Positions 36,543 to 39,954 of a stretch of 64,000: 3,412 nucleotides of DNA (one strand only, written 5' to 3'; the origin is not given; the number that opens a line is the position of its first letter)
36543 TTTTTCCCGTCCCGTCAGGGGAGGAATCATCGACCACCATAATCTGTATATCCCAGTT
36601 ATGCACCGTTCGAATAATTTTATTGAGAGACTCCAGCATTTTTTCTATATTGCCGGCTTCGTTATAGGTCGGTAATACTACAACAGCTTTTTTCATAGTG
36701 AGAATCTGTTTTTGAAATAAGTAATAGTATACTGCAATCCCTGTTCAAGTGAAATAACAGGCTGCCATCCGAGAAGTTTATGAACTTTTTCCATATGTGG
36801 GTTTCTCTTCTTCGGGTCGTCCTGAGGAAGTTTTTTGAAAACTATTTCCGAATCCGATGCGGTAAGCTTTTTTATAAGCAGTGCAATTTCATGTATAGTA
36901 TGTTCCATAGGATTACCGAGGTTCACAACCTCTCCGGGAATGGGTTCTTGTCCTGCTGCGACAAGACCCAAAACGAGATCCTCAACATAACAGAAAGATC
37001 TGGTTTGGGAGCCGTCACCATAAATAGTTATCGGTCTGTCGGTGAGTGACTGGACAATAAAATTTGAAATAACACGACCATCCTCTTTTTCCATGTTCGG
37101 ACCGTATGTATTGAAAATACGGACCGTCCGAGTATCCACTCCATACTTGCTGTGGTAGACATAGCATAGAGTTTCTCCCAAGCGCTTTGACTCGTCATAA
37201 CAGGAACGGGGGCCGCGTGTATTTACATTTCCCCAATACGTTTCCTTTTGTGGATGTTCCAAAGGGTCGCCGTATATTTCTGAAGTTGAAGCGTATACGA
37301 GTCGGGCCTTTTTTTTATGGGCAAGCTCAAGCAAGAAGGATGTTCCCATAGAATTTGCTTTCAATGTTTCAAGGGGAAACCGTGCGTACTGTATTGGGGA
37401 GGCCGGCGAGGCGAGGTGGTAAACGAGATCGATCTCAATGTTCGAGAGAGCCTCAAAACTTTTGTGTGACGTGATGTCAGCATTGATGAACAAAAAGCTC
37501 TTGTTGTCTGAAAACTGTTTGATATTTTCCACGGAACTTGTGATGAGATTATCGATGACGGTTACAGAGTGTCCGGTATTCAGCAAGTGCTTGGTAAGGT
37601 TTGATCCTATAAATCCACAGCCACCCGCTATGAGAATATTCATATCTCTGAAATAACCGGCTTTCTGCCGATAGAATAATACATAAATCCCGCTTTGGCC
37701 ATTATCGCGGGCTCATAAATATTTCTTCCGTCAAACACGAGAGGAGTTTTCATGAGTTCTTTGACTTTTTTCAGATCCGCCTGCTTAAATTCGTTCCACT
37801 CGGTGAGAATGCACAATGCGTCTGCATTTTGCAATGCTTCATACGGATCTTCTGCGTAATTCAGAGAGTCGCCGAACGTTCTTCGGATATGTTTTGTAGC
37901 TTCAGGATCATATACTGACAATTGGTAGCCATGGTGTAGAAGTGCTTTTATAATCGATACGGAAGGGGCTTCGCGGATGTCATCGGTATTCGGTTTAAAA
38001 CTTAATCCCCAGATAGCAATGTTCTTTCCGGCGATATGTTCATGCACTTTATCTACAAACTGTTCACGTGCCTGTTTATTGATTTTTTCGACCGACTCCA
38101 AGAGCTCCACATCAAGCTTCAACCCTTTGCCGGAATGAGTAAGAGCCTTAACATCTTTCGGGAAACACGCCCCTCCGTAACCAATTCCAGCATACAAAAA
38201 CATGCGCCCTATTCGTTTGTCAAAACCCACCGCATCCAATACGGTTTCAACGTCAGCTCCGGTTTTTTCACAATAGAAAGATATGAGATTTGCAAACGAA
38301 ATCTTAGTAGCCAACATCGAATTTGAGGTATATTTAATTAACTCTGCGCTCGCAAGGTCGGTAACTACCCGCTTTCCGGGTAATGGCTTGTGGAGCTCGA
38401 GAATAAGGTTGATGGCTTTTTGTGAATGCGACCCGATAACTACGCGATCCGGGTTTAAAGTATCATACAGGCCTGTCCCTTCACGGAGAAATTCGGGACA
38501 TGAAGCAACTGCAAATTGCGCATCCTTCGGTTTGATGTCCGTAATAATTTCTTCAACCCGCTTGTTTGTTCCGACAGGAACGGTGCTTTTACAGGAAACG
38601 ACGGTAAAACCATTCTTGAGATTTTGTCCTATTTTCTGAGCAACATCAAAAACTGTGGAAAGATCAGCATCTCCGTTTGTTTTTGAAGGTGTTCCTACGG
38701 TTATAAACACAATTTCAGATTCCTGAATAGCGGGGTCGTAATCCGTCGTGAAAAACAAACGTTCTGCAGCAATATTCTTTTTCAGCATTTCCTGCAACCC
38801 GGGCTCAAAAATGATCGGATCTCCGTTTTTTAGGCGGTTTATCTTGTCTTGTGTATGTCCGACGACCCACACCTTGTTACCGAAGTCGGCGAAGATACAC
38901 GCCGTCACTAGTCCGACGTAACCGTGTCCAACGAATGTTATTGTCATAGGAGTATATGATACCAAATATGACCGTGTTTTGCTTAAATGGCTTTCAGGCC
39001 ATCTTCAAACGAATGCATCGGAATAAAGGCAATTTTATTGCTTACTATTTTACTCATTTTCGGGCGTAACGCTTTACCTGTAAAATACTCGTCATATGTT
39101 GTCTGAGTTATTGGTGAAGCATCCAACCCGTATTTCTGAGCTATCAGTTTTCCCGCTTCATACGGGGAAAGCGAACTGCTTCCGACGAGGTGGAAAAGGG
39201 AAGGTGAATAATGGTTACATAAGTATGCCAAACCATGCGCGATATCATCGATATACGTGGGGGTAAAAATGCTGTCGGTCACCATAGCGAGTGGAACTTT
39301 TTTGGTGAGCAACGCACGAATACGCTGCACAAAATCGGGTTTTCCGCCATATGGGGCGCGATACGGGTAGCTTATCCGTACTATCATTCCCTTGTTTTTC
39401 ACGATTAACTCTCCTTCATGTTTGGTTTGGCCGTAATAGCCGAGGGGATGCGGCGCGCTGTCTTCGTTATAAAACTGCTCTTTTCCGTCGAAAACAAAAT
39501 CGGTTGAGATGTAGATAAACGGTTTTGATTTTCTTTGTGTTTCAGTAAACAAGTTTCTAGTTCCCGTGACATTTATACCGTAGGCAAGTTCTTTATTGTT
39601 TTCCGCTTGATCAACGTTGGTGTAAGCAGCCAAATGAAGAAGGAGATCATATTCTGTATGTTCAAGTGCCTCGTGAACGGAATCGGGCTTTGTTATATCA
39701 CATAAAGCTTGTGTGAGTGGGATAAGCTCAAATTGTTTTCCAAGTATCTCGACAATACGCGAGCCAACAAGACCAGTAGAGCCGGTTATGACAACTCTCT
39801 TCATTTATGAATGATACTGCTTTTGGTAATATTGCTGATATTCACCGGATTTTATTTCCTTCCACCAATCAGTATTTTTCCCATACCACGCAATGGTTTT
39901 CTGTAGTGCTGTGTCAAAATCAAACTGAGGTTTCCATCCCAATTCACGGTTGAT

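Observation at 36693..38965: Complete UDP-xylose pathway (ugd -> uxs) embedded in the glycosylation operon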

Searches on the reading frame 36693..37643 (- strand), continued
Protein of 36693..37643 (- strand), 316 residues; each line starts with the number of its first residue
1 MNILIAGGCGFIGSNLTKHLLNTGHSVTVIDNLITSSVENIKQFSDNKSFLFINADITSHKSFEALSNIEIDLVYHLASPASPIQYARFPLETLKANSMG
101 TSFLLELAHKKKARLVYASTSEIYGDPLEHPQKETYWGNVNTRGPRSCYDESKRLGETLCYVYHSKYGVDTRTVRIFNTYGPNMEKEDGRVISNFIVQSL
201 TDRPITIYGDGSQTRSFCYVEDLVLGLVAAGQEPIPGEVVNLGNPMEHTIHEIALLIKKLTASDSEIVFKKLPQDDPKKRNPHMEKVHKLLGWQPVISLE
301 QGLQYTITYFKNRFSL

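Call 20: find_encoding_contigs(protein=P0048, flank=7000, max_places=1)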
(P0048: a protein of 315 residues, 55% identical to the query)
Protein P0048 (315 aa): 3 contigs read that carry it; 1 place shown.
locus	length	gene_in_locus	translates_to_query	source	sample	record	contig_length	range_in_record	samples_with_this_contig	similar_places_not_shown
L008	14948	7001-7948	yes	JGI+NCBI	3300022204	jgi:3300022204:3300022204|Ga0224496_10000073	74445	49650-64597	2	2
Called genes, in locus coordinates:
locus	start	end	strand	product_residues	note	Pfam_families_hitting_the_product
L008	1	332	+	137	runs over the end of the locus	-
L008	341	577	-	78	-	-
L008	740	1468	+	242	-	PF00318:Ribosomal_S2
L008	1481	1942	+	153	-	PF00889:EF_TS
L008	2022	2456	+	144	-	PF00293:NUDIX, PF22327:Nudt16-like (weak)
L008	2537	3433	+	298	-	-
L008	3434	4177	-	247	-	PF07719:TPR_2 (faint), PF00515:TPR_1 (weak)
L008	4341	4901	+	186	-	PF20772:TACO1_YebC_N, PF01709:Transcrip_reg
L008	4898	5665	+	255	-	PF18900:DUF5656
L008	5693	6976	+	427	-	PF03721:UDPG_MGDP_dh_N, PF00984:UDPG_MGDP_dh, PF03720:UDPG_MGDP_dh_C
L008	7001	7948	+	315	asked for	PF01073:3Beta_HSD, PF01370:Epimerase, PF02719:Polysacc_synt_2, PF04321:RmlD_sub_bind, PF07993:NAD_binding_4 (weak), PF16363:GDP_Man_Dehyd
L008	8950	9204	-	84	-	-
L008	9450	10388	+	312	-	PF02899:Phage_int_SAM_1, PF13102:Phage_int_SAM_5 (weak), PF13495:Phage_int_SAM_4, PF00589:Phage_integrase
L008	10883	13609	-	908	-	PF00521:DNA_topoisoIV, PF03989:DNA_gyraseA_C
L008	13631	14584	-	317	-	PF01368:DHH, PF02833:DHHA2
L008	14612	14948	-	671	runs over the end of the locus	PF02518:HATPase_c, PF00204:DNA_gyraseB, PF01751:Toprim, PF00986:DNA_gyraseB_C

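Call 21: find_encoding_contigs(protein=P0066, flank=7000, max_places=1)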
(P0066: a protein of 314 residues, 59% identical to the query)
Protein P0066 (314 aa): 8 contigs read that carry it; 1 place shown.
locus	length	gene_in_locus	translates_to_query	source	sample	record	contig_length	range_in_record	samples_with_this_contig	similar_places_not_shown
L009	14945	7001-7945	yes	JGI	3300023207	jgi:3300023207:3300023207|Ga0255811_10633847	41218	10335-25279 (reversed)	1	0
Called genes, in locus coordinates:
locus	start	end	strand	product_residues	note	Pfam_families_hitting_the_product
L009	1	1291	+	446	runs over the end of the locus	PF00464:SHMT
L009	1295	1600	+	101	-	-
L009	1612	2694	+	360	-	PF00953:Glycos_transf_4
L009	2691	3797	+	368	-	PF00919:UPF0004, PF04055:Radical_SAM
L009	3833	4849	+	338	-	PF01073:3Beta_HSD, PF01370:Epimerase, PF02719:Polysacc_synt_2, PF04321:RmlD_sub_bind, PF16363:GDP_Man_Dehyd, PF07993:NAD_binding_4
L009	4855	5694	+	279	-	PF01370:Epimerase, PF04321:RmlD_sub_bind, PF01073:3Beta_HSD, PF02719:Polysacc_synt_2, PF07993:NAD_binding_4, PF16363:GDP_Man_Dehyd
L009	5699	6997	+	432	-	PF01210:NAD_Gly3P_dh_N (weak), PF03721:UDPG_MGDP_dh_N, PF00984:UDPG_MGDP_dh, PF03720:UDPG_MGDP_dh_C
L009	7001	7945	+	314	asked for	PF01073:3Beta_HSD, PF01370:Epimerase, PF02719:Polysacc_synt_2 (faint), PF07993:NAD_binding_4 (faint), PF16363:GDP_Man_Dehyd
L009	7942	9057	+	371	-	PF00535:Glycos_transf_2, PF04138:GtrA_DPMS_TM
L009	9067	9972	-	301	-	PF08308:PEGA, PF06347:SH3_4 (weak), PF08239:SH3_3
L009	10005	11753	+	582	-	PF03485:Arg_tRNA_synt_N, PF00750:tRNA-synt_1d, PF05746:DALR_1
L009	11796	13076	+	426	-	PF18073:Zn_ribbon_LapB, PF13481:AAA_25 (weak), PF06745:ATPase, PF23442:DUF7125, PF09848:SLFN-g3_helicase (weak), PF13401:AAA_22 (weak), PF13479:AAA_24 (weak), PF13541:ChlI (weak), +3 more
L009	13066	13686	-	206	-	PF12844:HTH_19 (weak), PF13413:HTH_25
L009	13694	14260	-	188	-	PF08207:EFP_N, PF01132:EFP, PF09285:Elong-fact-P_C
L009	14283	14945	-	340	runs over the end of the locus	PF00152:tRNA-synt_2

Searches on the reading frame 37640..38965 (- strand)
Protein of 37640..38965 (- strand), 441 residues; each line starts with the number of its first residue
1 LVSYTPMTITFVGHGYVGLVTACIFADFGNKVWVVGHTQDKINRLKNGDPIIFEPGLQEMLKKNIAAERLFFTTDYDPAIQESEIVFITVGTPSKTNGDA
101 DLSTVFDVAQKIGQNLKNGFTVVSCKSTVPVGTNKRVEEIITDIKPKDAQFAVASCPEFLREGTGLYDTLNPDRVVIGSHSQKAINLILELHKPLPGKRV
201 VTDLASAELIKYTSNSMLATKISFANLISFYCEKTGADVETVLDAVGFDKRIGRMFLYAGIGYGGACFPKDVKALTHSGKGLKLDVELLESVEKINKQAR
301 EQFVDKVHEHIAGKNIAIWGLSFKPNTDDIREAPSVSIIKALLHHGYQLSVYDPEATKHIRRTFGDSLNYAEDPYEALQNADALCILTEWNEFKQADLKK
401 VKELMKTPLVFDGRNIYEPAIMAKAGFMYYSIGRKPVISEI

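Call 4: search_protein_families(library=pfam, proteins=[window:37640-38965:-])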
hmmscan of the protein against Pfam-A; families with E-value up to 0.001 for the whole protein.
window:37640-38965:- (441 aa): 6 families
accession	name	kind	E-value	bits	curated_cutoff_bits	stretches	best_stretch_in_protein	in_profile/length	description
PF03721.20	UDPG_MGDP_dh_N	-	6.1e-59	199.2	27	1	7-188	1-184/187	UDP-glucose/GDP-mannose dehydrogenase family, NAD binding domain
PF03720.21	UDPG_MGDP_dh_C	-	2.4e-36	124.6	30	1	317-419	1-103/103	UDP-glucose/GDP-mannose dehydrogenase family, UDP binding domain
PF00984.24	UDPG_MGDP_dh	-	1.1e-33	115.6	25.4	1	206-297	2-93/94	UDP-glucose/GDP-mannose dehydrogenase family, central domain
PF01210.29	NAD_Gly3P_dh_N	-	9.6e-08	32.6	23.1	1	9-162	2-139/158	NAD-dependent glycerol-3-phosphate dehydrogenase N-terminus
PF03446.21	NAD_binding_2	-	0.00017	22.1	21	0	8-139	1-106/161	NAD binding domain of 6-phosphogluconate dehydrogenase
PF00070.33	Pyr_redox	-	0.0003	21.7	22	0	9-42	2-34/82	Pyridine nucleotide-disulphide oxidoreductase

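Call 5: search_protein_families(library=ncbifam, proteins=[window:37640-38965:-])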
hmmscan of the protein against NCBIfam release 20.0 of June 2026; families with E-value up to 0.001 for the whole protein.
window:37640-38965:- (441 aa): 11 families
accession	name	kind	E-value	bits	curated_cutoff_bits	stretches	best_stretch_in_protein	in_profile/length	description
NF047673.2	TeichurnBiosyTuaD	equivalog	1.8e-151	505.2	700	1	9-437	4-434/439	UDP-glucose 6-dehydrogenase TuaD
TIGR03026.1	NDP-sugDHase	subfamily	1.2e-131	439.3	189.8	1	7-415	1-413/413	nucleotide sugar dehydrogenase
NF041297.1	UDPGDh_AglM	equivalog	1.5e-106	356.9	670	1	7-419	1-419/429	UDP-glucose 6-dehydrogenase AglM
NF040825.1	UDPMaNacDH_Arch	equivalog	2.7e-50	171.5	750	1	7-435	1-416/418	UDP-N-acetyl-D-mannosamine dehydrogenase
NF008286.0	PRK11064.1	equivalog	2.2e-45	155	459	1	8-404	5-410/420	UDP-N-acetyl-D-mannosamine dehydrogenase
NF011631.0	PRK15057.1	equivalog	1.6e-33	116.4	757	1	7-356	1-339/388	UDP-glucose 6-dehydrogenase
NF011729.0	PRK15182.1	equivalog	5e-22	78.3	592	1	7-402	7-400/425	Vi polysaccharide biosynthesis UDP-N-acetylglucosamine C-6 dehydrogenase TviB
NF000942.0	PRK00094.1-4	subfamily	5.8e-08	32.3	257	1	7-162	3-143/334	NAD(P)H-dependent glycerol-3-phosphate dehydrogenase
NF000941.0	PRK00094.1-3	equivalog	2e-06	27.3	423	1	8-159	3-140/336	NAD(P)H-dependent glycerol-3-phosphate dehydrogenase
NF000939.0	PRK00094.1-1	equivalog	0.00024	20.2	473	1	6-162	5-145/339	NAD(P)H-dependent glycerol-3-phosphate dehydrogenase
NF041853.1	hythiocyan_redase_MerA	equivalog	0.00054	18.9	650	0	3-66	157-217/440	hypothiocyanous acid reductase MerA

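Call 7: search_solved_structures(query=window:37640-38965:-, max_evalue=1e-30)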
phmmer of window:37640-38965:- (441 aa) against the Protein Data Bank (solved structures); distinct sequences matched with E-value up to 1e-30: 28.
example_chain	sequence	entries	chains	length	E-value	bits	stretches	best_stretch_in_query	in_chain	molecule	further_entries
3gg2_A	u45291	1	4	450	4.6e-112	378.4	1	7-440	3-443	Sugar dehydrogenase, UDP-glucose/GDP-mannose dehydrogenase family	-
2y0e_A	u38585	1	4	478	1.2e-105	357.3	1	6-435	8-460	UDP-GLUCOSE DEHYDROGENASE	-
4a7p_A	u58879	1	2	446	4.3e-105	355.4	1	7-434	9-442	UDP-GLUCOSE DEHYDROGENASE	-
2y0c_A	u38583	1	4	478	2.1e-104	353.1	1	6-435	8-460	UDP-GLUCOSE DEHYDROGENASE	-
2y0d_A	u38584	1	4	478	2.1e-104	353.1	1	6-435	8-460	UDP-GLUCOSE DEHYDROGENASE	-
3vtf_A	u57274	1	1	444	6.9e-85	288.9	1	8-399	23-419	UDP-glucose 6-dehydrogenase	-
3tdk_A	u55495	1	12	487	1e-73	252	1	9-435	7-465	UDP-glucose 6-dehydrogenase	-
5vr8_A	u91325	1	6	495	1.1e-73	252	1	9-435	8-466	UDP-glucose 6-dehydrogenase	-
3prj_A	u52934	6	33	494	1.1e-73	252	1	9-435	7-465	UDP-glucose 6-dehydrogenase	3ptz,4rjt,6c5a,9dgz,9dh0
2q3e_A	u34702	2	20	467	1.4e-73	251.6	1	9-435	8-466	UDP-glucose 6-dehydrogenase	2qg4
5w4x_A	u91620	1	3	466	1.5e-73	251.5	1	9-435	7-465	UDP-glucose 6-dehydrogenase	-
5tjh_A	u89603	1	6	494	1.5e-73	251.5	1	9-435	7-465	UDP-glucose 6-dehydrogenase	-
6c58_A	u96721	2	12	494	2.8e-73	250.6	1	9-435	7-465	UDP-glucose 6-dehydrogenase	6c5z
6c4j_A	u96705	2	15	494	3.1e-73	250.5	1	9-435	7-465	UDP-glucose 6-dehydrogenase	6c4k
3khu_A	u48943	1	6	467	3.7e-73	250.2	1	9-435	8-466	UDP-glucose 6-dehydrogenase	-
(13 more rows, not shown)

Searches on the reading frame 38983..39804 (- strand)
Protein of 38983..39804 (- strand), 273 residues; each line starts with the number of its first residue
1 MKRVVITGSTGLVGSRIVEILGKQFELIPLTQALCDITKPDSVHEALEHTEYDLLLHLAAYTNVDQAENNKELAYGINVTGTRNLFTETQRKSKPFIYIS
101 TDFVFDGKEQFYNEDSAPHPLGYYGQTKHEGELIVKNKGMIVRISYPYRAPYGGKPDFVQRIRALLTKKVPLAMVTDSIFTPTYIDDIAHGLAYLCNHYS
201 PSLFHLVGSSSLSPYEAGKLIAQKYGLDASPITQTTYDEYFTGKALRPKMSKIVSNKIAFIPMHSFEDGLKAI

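Call 4: search_protein_families(library=pfam, proteins=[window:38983-39804:-])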
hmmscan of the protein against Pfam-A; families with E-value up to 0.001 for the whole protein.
window:38983-39804:- (273 aa): 6 families
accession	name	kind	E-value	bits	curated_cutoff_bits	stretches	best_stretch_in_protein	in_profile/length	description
PF04321.23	RmlD_sub_bind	-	3.2e-60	204.1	27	1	3-268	2-276/287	RmlD substrate binding domain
PF01370.27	Epimerase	-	2.6e-19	70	20.9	1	4-148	1-173/240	NAD dependent epimerase/dehydratase family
PF02719.21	Polysacc_synt_2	-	2.6e-10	40.4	20.2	1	30-102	56-129/293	Polysaccharide biosynthesis protein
PF07993.18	NAD_binding_4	-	5.1e-10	39.4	20.1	1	50-156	87-216/258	Male sterility protein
PF16363.11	GDP_Man_Dehyd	-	8.6e-10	39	27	1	35-137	59-166/332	GDP-mannose 4,6 dehydratase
PF01073.25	3Beta_HSD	-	1.7e-09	37.5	22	1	33-136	50-158/280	3-beta hydroxysteroid dehydrogenase/isomerase family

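Call 5: search_protein_families(library=ncbifam, proteins=[window:38983-39804:-])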
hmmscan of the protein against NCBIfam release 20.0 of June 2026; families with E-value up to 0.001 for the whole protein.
window:38983-39804:- (273 aa): 13 families
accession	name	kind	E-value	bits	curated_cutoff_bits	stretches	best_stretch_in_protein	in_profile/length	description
TIGR01214.1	rmlD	equivalog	1.5e-55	188.3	224.05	1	3-259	1-264/285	dTDP-4-dehydrorhamnose reductase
NF007440.0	PRK09987.1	equivalog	8.6e-19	67.9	308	1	4-223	3-232/299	dTDP-4-dehydrorhamnose reductase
NF043036.1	ErythonDh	equivalog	2.5e-11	43.3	325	1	32-137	56-162/321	D-erythronate dehydrogenase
TIGR01179.1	galE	equivalog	2.8e-11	42.8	262.3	1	35-138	54-159/332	UDP-glucose 4-epimerase GalE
TIGR01181.1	dTDP_gluc_dehyt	equivalog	1.2e-08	34.4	365.1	1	35-137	57-164/321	dTDP-glucose 4,6-dehydratase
TIGR02197.1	heptose_epim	equivalog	1.8e-08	33.9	274.6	1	6-132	3-146/316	ADP-glyceromanno-heptose 6-epimerase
TIGR02622.1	CDP_4_6_dhtase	equivalog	2.9e-08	33.2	278.45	1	32-117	58-147/352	CDP-glucose 4,6-dehydratase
NF042423.1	oxyalk_red_Shew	equivalog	7e-07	28.6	580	1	27-137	48-158/331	2-alkyl-3-oxoalkanoate reductase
TIGR01746.1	Thioester-redct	subfamily_domain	7.4e-07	28.7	213.35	1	50-137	87-179/371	thioester reductase domain-containing protein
TIGR03466.1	HpnA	hypoth_equivalog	5.6e-06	25.5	367.65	1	3-136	2-153/327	hopanoid-associated sugar epimerase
NF005539.0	PRK07201.1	equivalog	0.00035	19.4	549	0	47-140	73-166/657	SDR family oxidoreductase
TIGR03589.1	PseB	equivalog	0.0005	19.1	407.75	0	33-102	58-126/324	UDP-N-acetylglucosamine 4,6-dehydratase (inverting)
NF047922.1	GDPFucSynFcl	equivalog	0.00087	18.8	500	0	2-60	3-62/308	GDP-L-fucose synthase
